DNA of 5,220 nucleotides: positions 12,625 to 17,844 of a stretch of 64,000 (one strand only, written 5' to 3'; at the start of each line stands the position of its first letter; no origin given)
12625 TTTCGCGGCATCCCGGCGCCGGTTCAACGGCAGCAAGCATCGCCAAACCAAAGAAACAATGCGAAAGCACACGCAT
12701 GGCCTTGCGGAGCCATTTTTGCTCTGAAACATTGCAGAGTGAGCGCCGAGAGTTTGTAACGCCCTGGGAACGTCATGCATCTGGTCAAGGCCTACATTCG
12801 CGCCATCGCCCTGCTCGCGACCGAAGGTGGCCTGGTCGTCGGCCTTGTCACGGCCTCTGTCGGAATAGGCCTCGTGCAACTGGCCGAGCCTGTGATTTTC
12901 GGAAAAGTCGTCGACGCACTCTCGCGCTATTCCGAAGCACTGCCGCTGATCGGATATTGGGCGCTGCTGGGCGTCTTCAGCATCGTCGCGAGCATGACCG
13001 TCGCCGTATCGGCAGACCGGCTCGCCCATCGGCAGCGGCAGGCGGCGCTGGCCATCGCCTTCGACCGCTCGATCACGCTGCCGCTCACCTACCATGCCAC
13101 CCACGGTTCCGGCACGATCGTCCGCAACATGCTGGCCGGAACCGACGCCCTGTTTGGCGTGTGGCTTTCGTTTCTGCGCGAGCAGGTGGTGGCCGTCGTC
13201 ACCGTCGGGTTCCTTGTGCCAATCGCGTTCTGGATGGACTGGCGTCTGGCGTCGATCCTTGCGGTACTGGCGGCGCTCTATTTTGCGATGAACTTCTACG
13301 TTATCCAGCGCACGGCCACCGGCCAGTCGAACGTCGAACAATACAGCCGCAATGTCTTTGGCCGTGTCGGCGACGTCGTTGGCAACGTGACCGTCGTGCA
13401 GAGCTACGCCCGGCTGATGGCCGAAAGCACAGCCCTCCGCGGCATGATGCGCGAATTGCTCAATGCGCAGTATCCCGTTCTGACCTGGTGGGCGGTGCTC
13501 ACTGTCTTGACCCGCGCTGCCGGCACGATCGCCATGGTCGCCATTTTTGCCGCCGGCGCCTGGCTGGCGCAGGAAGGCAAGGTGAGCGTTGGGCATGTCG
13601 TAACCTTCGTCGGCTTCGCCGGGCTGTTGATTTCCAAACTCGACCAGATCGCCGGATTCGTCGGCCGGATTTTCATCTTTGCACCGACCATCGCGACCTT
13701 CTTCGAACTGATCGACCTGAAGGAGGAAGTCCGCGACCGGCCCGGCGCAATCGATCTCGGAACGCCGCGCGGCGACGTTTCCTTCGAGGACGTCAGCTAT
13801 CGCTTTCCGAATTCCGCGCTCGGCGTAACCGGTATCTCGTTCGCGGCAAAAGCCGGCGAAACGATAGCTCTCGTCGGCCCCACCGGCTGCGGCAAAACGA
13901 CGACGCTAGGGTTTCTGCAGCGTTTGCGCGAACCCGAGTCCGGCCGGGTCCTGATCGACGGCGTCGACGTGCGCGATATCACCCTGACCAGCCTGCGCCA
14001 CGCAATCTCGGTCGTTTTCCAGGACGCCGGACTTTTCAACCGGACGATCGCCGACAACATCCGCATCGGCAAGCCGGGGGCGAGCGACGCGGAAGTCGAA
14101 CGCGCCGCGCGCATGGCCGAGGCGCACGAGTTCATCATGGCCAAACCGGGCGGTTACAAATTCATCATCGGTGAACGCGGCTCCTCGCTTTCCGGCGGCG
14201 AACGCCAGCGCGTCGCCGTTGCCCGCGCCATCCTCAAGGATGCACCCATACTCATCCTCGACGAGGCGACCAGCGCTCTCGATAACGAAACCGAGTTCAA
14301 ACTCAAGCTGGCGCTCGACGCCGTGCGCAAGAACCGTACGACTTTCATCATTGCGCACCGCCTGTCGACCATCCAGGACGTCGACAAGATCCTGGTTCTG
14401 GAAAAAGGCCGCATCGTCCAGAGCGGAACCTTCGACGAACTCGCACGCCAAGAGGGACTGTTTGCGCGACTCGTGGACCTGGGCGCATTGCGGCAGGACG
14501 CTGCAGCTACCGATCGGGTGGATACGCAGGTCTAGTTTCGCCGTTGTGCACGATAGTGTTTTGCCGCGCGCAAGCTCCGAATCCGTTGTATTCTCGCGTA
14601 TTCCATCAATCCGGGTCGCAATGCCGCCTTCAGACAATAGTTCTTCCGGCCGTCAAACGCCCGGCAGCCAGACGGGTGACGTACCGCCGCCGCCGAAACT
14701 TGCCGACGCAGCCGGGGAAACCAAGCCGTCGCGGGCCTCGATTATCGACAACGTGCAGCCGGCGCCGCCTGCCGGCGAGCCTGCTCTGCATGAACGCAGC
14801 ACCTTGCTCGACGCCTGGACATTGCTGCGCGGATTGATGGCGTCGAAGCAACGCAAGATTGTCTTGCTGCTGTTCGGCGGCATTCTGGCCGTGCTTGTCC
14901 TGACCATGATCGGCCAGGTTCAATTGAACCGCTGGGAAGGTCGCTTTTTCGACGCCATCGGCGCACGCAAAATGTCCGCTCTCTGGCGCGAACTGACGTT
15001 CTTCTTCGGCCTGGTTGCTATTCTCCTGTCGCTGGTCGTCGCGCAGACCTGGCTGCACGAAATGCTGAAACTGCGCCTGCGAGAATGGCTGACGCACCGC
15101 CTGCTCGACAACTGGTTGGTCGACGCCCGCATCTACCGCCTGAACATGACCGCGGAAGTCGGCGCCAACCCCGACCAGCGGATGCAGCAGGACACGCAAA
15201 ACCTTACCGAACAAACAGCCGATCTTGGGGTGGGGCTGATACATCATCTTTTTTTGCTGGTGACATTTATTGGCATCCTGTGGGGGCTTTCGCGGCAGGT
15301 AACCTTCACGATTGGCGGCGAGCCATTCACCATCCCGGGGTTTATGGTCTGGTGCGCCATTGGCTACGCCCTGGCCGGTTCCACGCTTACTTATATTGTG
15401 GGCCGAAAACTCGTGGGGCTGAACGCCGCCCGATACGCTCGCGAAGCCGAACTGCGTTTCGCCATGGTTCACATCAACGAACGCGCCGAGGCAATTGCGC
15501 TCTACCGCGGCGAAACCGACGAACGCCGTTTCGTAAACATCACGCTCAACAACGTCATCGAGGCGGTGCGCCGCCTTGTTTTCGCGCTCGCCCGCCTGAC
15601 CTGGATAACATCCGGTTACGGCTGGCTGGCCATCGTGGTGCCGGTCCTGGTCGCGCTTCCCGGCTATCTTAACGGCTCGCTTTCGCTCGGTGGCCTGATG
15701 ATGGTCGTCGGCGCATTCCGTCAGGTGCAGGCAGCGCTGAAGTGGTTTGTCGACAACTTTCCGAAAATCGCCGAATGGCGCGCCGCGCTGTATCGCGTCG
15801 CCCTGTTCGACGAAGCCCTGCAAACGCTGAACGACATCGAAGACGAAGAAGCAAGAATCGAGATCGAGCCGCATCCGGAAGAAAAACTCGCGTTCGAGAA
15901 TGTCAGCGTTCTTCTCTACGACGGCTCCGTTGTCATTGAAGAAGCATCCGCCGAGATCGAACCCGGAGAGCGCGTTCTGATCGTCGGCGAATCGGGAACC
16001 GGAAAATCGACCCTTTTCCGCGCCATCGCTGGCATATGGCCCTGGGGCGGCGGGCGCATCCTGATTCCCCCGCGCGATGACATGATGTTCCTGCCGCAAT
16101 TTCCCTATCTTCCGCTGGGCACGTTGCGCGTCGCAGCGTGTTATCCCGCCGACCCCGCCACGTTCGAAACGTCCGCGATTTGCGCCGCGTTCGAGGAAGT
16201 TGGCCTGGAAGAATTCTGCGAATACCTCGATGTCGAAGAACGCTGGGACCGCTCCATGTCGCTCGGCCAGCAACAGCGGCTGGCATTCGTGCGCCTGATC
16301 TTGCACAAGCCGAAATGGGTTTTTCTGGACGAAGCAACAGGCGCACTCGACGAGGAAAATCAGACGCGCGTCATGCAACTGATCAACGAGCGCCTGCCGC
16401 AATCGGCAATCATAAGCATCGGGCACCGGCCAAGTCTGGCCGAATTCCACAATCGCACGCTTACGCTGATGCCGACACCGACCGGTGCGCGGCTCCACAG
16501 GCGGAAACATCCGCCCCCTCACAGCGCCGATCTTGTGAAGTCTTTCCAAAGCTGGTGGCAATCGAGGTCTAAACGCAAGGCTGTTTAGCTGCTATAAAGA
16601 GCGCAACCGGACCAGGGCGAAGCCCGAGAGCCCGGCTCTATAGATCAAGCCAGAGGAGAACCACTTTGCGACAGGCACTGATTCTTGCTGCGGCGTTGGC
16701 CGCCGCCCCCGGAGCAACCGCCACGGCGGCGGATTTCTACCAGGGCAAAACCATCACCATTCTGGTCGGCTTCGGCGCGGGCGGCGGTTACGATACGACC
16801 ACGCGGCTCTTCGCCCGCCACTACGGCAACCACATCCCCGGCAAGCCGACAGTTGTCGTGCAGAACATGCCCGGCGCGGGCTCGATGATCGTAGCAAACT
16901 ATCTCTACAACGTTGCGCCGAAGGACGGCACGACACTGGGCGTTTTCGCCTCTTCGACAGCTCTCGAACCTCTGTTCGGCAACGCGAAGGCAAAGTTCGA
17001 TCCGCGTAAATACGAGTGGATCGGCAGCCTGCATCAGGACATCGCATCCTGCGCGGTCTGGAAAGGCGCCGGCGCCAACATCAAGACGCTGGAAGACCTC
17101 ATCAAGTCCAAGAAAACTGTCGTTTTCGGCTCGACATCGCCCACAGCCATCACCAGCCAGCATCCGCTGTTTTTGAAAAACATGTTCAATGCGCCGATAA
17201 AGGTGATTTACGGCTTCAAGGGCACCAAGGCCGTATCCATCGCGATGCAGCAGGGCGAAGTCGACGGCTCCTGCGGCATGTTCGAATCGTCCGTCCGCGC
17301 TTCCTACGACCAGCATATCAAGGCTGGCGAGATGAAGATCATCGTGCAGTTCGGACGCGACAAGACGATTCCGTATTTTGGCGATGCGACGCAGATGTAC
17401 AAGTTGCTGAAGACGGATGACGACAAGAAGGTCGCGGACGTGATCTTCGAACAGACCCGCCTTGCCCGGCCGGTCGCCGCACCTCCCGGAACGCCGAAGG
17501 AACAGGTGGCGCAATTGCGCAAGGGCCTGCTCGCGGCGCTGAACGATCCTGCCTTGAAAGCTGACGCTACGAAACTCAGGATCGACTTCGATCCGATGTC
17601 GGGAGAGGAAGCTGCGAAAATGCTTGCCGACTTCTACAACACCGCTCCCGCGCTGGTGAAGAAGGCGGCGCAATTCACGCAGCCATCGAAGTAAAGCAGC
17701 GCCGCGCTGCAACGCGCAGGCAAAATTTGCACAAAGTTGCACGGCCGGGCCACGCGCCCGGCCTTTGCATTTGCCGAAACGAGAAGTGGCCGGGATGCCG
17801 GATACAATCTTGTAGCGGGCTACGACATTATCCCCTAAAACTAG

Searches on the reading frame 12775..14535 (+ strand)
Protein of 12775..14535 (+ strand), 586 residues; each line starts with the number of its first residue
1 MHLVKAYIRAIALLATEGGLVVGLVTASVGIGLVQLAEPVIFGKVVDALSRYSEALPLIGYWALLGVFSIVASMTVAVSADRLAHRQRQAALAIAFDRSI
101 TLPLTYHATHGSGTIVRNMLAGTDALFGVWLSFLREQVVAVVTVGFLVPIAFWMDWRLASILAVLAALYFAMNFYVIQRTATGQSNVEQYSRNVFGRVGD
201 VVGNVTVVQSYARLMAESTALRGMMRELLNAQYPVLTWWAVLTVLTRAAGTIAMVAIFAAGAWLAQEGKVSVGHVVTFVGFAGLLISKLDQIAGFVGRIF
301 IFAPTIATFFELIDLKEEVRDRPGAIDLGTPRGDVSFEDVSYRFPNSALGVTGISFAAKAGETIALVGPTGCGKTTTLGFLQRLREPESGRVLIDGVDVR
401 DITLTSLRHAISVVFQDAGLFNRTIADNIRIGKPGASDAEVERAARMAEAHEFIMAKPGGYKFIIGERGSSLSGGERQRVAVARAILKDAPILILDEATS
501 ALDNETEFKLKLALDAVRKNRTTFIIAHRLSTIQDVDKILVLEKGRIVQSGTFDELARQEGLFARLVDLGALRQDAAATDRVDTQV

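Call 7: search_protein_families(library=pfam, proteins=[window:12775-14535:+])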
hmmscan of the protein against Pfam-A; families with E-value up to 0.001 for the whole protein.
window:12775-14535:+ (586 aa): 3 families
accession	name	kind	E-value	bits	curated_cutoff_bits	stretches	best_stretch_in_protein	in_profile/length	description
PF00005.33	ABC_tran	-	8.8e-33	114.2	25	1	352-500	2-137/137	ABC transporter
PF00664.28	ABC_membrane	-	5.9e-29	102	28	1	26-287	6-272/274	ABC transporter transmembrane region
PF02463.25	SMC_N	-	1.4e-07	31.6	40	1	456-542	135-211/220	RecF/RecN/SMC N terminal domain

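Call 9: find_related_loci(query=window:12775-14535:+, collection=genome_contigs, flank=3000)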
Query window:12775-14535:+ (586 aa) in genome_contigs; peptide patterns used: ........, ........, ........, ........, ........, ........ (x = any residue, [..] = any of these).
599 stretches matched a pattern (row limit reached: there are more); 536 encode a relative of the query (tblastn E <= 1e-3); the best 80 are kept; 80 distinct loci.
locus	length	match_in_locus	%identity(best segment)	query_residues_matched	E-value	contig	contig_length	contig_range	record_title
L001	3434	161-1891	72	1-577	0e+0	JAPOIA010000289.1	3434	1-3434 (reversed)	MAG: Alphaproteobacteria bacterium isolate bin24 NODE_289_length_3434_cov_1.254096, whole genome shotgun sequence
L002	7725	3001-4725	64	1-575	0e+0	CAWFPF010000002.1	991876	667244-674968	MAG: uncultured Alphaproteobacteria bacterium isolate MFD01689.bin.1.1 genome assembly, contig: contig_10896, whole geno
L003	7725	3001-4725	63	1-575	0e+0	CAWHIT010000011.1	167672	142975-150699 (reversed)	MAG: uncultured Alphaproteobacteria bacterium isolate MFD01689.bin.2.24 genome assembly, contig: contig_14518, whole gen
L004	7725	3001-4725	63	1-575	0e+0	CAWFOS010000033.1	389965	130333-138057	MAG: uncultured Alphaproteobacteria bacterium isolate MFD01689.bin.2.42 genome assembly, contig: contig_5499, whole geno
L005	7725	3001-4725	64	1-575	0e+0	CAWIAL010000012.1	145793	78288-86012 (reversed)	MAG: uncultured Alphaproteobacteria bacterium isolate MFD01223.bin.1.110 genome assembly, contig: contig_14506, whole ge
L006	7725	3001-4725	63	1-575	0e+0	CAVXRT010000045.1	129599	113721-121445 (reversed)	MAG: uncultured Alphaproteobacteria bacterium isolate MFD01223.bin.2.25 genome assembly, contig: contig_7448, whole geno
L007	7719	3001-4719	63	3-575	0e+0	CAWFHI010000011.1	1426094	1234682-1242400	MAG: uncultured Alphaproteobacteria bacterium isolate MFD02579.bin.1.39 genome assembly, contig: contig_19095, whole gen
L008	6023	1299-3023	63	1-575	0e+0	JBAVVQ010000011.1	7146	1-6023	MAG: Rhodomicrobium sp. isolate MFD02889_ilm_asm_bin12 k127_252721, whole genome shotgun sequence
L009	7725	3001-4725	63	1-575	0e+0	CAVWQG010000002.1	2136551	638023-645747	MAG: uncultured Alphaproteobacteria bacterium isolate MFD09495.bin.1.3 genome assembly, contig: contig_130, whole genome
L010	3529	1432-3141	64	1-570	0e+0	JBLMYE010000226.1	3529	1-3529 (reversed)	MAG: Deltaproteobacteria bacterium isolate MAG237 PRJNA957066_bin2_renamed_225, whole genome shotgun sequence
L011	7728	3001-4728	63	5-580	0e+0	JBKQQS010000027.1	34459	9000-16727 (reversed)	MAG: Rhodomicrobium sp. isolate MGr2D2E2F__bin_116 MGr2D2E2F_000000066786, whole genome shotgun sequence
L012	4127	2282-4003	62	1-574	0e+0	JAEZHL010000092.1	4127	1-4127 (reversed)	MAG: Proteobacteria bacterium isolate OH_CDB_135 k127_1977556, whole genome shotgun sequence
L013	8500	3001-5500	63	1-580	0e+0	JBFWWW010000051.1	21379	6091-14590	MAG: Hyphomicrobiaceae bacterium isolate CA_2019_TPBS_126 NODE_11396_length_21379_cov_5.529785_TPBS, whole genome shotgu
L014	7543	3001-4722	62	1-574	0e+0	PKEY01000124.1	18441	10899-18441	MAG: Hyphomicrobiaceae bacterium isolate RSA4 c_000000000686, whole genome shotgun sequence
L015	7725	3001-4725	64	1-575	0e+0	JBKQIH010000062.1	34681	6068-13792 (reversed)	MAG: Rhodomicrobium sp. isolate BAr1A1B1C__bin_68 BAr1A1B1C_000000057624, whole genome shotgun sequence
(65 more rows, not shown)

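Call 10: search_protein_families(library=ncbifam, proteins=[window:12775-14535:+])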
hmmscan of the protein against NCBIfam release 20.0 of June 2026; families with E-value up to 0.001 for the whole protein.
window:12775-14535:+ (586 aa): 190 families (the best 25 are shown)
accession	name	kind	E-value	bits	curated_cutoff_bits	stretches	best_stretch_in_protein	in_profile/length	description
NF010178.0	PRK13657.1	equivalog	5.2e-240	797.9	733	1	1-580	1-580/588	glucan ABC transporter ATP-binding protein/ permease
TIGR01192.1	chvA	subfamily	2.7e-198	660.3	585.4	1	1-579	1-579/585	glucan export ABC transporter ATP-binding protein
TIGR02203.1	MsbA_lipidA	equivalog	1.4e-112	377.1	602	1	52-569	53-568/572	lipid A export permease/ATP-binding protein MsbA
TIGR02204.1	MsbA_rel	hypoth_equivalog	9.8e-101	338.1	780.4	1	63-569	62-574/576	ABC transporter, permease/ATP-binding protein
NF052233.1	CphA_assoc_ABC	equivalog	2.5e-89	300.6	880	1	78-580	256-753/766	cyanophycin metabolism-associated ABC transporter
NF045513.1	HepA_fam_ABC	equivalog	1.8e-87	294.2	725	1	64-563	107-602/610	heterocyst formation ABC transporter subunit HepA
TIGR01846.1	type_I_sec_HlyB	subfamily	3.4e-85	286.8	725.55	1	23-567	143-689/694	type I secretion system permease/ATPase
NF008381.0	PRK11176.1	equivalog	3.2e-82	276.7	867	1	26-568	37-577/582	lipid A ABC transporter ATP-binding protein/permease MsbA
TIGR00958.1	3a01208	subfamily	3.5e-82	276.8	874.6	1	34-567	176-711/711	antigen peptide transporter 2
TIGR03375.1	type_I_sec_LssB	subfamily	8.4e-81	272.2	693.1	1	146-557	277-689/696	type I secretion system permease/ATPase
TIGR03796.1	NHLM_micro_ABC1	equivalog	6.3e-79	266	853.3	1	24-567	159-709/710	NHLP family bacteriocin export ABC transporter peptidase/permease/ATPase subunit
TIGR03797.1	NHLM_micro_ABC2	equivalog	2.2e-78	264.4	709.4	1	22-567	139-682/686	NHLP bacteriocin export ABC transporter permease/ATPase subunit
TIGR02857.1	CydD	equivalog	4.9e-67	227.1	435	1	310-542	298-529/529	thiol reductant ABC exporter subunit CydD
NF008055.0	PRK10789.1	equivalog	2e-64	218.1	845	1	252-568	255-569/590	SmdA family multidrug ABC transporter permease/ATP-binding protein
NF008364.0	PRK11160.1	equivalog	5.4e-64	216.8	630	1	95-566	99-571/575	heme ABC transporter ATP-binding protein/permease CydC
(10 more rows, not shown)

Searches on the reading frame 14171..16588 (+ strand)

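Call 7: search_protein_families(library=pfam, proteins=[window:14171-16588:+])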
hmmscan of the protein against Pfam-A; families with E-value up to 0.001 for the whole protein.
window:14171-16588:+ (805 aa): 6 families
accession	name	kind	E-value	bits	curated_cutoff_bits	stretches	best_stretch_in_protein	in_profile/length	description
PF06472.20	ABC_membrane_2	-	1e-42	146.9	24.4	1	219-492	2-261/269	ABC transporter transmembrane region 2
PF05992.17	SbmA_BacA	-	3.1e-27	96.3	24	1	239-550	16-314/315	SbmA/BacA-like family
PF00005.33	ABC_tran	-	4.6e-17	63.3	25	1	591-723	3-136/137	ABC transporter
PF13555.12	AAA_29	-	5.5e-05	23.3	27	1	593-620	16-43/61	P-loop containing region of AAA domain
PF02463.25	SMC_N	-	6.1e-05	23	40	0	716-765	161-210/220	RecF/RecN/SMC N terminal domain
PF13558.12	SbcC_Walker_B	-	0.00092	19.8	27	0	712-739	62-89/90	SbcC/RAD50-like, Walker B motif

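Call 10: search_protein_families(library=ncbifam, proteins=[window:14171-16588:+])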
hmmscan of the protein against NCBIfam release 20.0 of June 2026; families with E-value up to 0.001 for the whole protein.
window:14171-16588:+ (805 aa): 172 families (the best 25 are shown)
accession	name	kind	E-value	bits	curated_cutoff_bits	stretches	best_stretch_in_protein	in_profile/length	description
TIGR00954.1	3a01203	subfamily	1.6e-57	195.4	918.9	2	570-766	450-652/660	peroxysomal long chain fatty acyl transporter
NF009036.0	PRK12369.1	equivalog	4.4e-29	101.8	385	1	227-551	8-323/326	putative transporter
TIGR02857.1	CydD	equivalog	3e-27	95.8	435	1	550-765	298-528/529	thiol reductant ABC exporter subunit CydD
TIGR03375.1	type_I_sec_LssB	subfamily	5.5e-27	94.3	693.1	1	388-764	285-672/696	type I secretion system permease/ATPase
TIGR02868.1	CydC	equivalog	1.7e-21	76.4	329.05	1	484-754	248-530/530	thiol reductant ABC exporter subunit CydC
TIGR03797.1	NHLM_micro_ABC2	equivalog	1.7e-21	76.4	709.4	2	695-755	588-646/686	NHLP bacteriocin export ABC transporter permease/ATPase subunit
TIGR01842.1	type_I_sec_PrtD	subfamily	4.2e-21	75.1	510.15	2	533-630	278-375/544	type I secretion system permease/ATPase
TIGR02203.1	MsbA_lipidA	equivalog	9.4e-21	73.9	602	2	409-632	174-392/572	lipid A export permease/ATP-binding protein MsbA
NF008306.0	PRK11098.1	equivalog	1.3e-20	74.1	492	1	246-554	106-401/413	peptide antibiotic transporter SbmA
TIGR03796.1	NHLM_micro_ABC1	equivalog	8.1e-20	70.6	853.3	2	462-632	365-538/710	NHLP family bacteriocin export ABC transporter peptidase/permease/ATPase subunit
TIGR03608.1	L_ocin_972_ABC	subfamily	1.7e-19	70.1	254.85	2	694-766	133-206/206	putative bacteriocin export ABC transporter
NF008379.0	PRK11174.1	equivalog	5e-19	68.4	684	1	557-753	334-543/588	heme ABC transporter permease/ATP-binding protein CydD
TIGR03258.1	PhnT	equivalog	1.8e-18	66.8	499.15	2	576-642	12-76/359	2-aminoethylphosphonate ABC transport system ATP-binding subunit PhnT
NF040873.1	AztA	equivalog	4e-18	65.7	220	1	583-766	2-191/191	zinc ABC transporter ATP-binding protein AztA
NF008364.0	PRK11160.1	equivalog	4.1e-18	65.3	630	1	568-755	334-536/575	heme ABC transporter ATP-binding protein/permease CydC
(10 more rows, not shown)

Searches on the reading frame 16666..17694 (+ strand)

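Call 53: search_protein_families(library=pfam, proteins=[window:16666-17694:+], max_evalue=0.00001)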
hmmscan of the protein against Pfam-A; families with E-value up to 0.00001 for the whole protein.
window:16666-17694:+ (342 aa): 1 family
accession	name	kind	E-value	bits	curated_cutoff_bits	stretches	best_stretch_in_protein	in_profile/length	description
PF03401.19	TctC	-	2.6e-10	40.7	27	1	62-333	16-271/274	Tripartite tricarboxylate transporter family receptor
